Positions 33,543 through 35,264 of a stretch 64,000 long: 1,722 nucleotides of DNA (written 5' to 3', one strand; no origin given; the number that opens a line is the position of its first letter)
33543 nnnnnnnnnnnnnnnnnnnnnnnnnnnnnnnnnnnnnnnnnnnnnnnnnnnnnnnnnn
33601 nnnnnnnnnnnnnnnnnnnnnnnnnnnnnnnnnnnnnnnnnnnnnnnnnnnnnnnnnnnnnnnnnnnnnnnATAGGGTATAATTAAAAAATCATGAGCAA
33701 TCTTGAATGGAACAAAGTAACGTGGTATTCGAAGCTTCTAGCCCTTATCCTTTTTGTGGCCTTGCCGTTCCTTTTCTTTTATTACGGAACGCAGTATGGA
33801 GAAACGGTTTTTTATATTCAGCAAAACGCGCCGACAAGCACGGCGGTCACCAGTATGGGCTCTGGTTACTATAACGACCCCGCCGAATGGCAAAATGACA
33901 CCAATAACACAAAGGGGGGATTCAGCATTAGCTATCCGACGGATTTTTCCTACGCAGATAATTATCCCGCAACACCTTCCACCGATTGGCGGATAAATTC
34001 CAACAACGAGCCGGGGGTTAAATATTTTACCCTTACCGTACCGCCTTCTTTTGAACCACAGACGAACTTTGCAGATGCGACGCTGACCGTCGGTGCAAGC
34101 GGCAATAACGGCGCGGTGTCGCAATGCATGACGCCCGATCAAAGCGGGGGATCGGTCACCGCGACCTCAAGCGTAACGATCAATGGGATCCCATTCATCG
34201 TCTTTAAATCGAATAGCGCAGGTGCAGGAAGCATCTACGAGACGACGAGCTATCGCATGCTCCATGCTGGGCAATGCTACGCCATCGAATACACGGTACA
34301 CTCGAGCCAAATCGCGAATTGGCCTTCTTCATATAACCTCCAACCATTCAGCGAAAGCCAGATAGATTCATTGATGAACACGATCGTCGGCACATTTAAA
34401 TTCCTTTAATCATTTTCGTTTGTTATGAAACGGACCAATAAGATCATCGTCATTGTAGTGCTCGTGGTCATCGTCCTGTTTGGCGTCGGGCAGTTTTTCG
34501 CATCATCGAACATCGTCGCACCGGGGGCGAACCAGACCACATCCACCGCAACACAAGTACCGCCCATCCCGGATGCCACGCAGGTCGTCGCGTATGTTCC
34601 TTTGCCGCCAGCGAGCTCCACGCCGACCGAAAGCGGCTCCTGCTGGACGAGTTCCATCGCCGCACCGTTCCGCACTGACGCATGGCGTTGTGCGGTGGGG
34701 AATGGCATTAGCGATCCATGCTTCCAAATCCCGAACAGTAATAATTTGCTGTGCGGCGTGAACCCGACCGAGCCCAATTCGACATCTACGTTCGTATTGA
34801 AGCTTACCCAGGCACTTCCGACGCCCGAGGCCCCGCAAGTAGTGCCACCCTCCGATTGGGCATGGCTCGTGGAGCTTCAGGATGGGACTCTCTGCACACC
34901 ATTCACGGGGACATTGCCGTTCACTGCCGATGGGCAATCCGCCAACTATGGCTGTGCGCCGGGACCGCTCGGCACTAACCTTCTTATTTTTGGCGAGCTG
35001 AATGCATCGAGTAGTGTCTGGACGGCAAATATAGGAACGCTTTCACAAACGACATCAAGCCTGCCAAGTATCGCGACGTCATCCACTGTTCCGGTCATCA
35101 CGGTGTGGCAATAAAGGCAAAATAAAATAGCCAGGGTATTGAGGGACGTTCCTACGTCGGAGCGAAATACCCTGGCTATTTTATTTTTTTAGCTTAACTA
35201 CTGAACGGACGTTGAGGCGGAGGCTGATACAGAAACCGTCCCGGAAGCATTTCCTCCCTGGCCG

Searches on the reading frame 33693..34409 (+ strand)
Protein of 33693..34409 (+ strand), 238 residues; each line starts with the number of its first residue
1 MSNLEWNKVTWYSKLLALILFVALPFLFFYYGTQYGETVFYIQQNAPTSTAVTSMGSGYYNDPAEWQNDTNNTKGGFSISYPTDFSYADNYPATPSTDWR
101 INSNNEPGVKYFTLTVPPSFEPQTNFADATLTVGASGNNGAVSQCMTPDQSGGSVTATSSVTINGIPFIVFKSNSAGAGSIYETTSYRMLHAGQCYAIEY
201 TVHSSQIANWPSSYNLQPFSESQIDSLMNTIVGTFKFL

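Call 3: search_protein_families(library=pfam, proteins=[window:33693-34409:+], max_evalue=0.01)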
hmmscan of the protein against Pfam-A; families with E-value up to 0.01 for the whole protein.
window:33693-34409:+ (238 aa): 0 families

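Call 4: search_protein_families(library=ncbifam, proteins=[window:33693-34409:+], max_evalue=0.01)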
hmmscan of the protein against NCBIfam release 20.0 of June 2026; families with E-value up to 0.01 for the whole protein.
window:33693-34409:+ (238 aa): 0 families

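Call 72: predict_structure(protein=window:33693-34406:+)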
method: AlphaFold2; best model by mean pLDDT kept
length: 238 residues; sequences in the alignment: 1
mean_pLDDT: 42.7   pTM: 0.33
mean pLDDT of the five models: 42.7, 41.7, 41.4, 41.4, 41.2
residues with pLDDT >= 90: 12; 70-90: 16; 50-70: 24; < 50: 186
segments of 3 or more residues with pLDDT < 50: 34-146, 148-152, 154-170, 177-183, 192-194, 199-238
pLDDT, mean of each block of 10 residues (from residue 1): 80 92 80 41 28 28 33 30 28 30 34 34 29 31 43 45 41 49 51 50 38 33 42 35
secondary structure, 60 per line:
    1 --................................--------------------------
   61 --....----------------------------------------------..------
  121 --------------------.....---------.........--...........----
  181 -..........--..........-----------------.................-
elements in order: H3-34 H63-66 H141-145 E155-163 E166-176 E182-191 E194-203 H221-237

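Call 86: search_protein_representatives(protein=window:33693-34406:+)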
Query: 238 residues. Proteins with E-value up to 0.001 (for the whole library): 1263; up to 1e-10: 306; up to 1e-30: 42. The best 150 are listed.
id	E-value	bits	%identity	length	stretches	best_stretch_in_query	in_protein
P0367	6.0e-76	271.7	55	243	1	4-238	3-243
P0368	4.6e-70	252.5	53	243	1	4-237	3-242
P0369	1.8e-65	237.4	57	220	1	3-238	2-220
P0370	1.2e-60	221.6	48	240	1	5-238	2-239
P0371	1.8e-59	217.8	52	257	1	3-237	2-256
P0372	7.9e-59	215.7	52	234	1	41-238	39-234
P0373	2.5e-54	201.0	52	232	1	44-238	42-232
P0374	5.7e-54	199.8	54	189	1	4-188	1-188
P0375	3.0e-50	187.6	41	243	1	10-238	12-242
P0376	4.8e-50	187.0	47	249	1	17-237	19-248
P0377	7.2e-50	186.4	70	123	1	117-238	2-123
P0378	2.2e-49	184.8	43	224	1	4-238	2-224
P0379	1.3e-46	175.8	37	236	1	1-237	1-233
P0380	2.7e-46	174.7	58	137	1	103-237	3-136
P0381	5.1e-44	167.2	41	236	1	15-237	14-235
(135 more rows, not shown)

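Call 88: search_protein_families(library=pfam, alignment_id=A3, max_evalue=0.01)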
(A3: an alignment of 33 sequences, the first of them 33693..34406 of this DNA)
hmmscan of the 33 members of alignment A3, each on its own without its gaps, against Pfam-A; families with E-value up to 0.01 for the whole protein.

A. member 1, window:33693-34406:+ (238 aa): 0 families

B. families by the number of members that match (of 33 scanned): 6 families
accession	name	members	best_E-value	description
PF09864.15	MliC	8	2.9e-15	Membrane-bound lysozyme-inhibitor of c-type lysozyme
PF18933.6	PsbP_2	3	1.3e-05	PsbP-like protein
PF13473.12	Cupredoxin_1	1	1e-11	Cupredoxin-like domain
PF00127.26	Copper-bind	1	1.7e-10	Copper binding proteins, plastocyanin/azurin family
PF01789.22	PsbP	1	7.7e-05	PsbP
PF05935.17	Arylsulfotrans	1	0.0063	Arylsulfotransferase (ASST)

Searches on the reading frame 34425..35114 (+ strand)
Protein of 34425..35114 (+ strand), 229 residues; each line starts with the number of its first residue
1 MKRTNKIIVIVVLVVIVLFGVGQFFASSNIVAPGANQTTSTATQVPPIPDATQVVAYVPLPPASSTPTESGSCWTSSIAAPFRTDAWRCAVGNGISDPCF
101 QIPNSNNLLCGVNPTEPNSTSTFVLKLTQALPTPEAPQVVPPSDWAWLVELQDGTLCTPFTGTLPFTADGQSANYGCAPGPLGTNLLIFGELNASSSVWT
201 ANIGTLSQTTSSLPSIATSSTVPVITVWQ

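Call 3: search_protein_families(library=pfam, proteins=[window:34425-35114:+], max_evalue=0.01)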
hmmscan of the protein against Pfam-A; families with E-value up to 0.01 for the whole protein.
window:34425-35114:+ (229 aa): 0 families

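Call 4: search_protein_families(library=ncbifam, proteins=[window:34425-35114:+], max_evalue=0.01)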
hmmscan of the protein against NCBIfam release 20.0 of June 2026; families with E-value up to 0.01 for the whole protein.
window:34425-35114:+ (229 aa): 0 families

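Call 70: predict_structure(protein=window:34425-35111:+)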
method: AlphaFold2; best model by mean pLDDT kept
length: 229 residues; sequences in the alignment: 1
mean_pLDDT: 40.7   pTM: 0.27
mean pLDDT of the five models: 40.7, 38.0, 35.8, 35.0, 33.9
residues with pLDDT >= 90: 0; 70-90: 18; 50-70: 12; < 50: 199
segments of 3 or more residues with pLDDT < 50: 29-187, 189-202, 204-229
pLDDT, mean of each block of 10 residues (from residue 1): 75 85 59 44 37 26 31 28 33 33 34 34 37 35 38 39 33 42 45 42 43 32 33
secondary structure, 60 per line:
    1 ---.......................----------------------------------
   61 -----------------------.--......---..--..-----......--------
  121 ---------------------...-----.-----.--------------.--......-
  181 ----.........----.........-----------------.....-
elements in order: H4-26 E87-92 E107-112 E174-179 E185-193 E198-206 E224-228
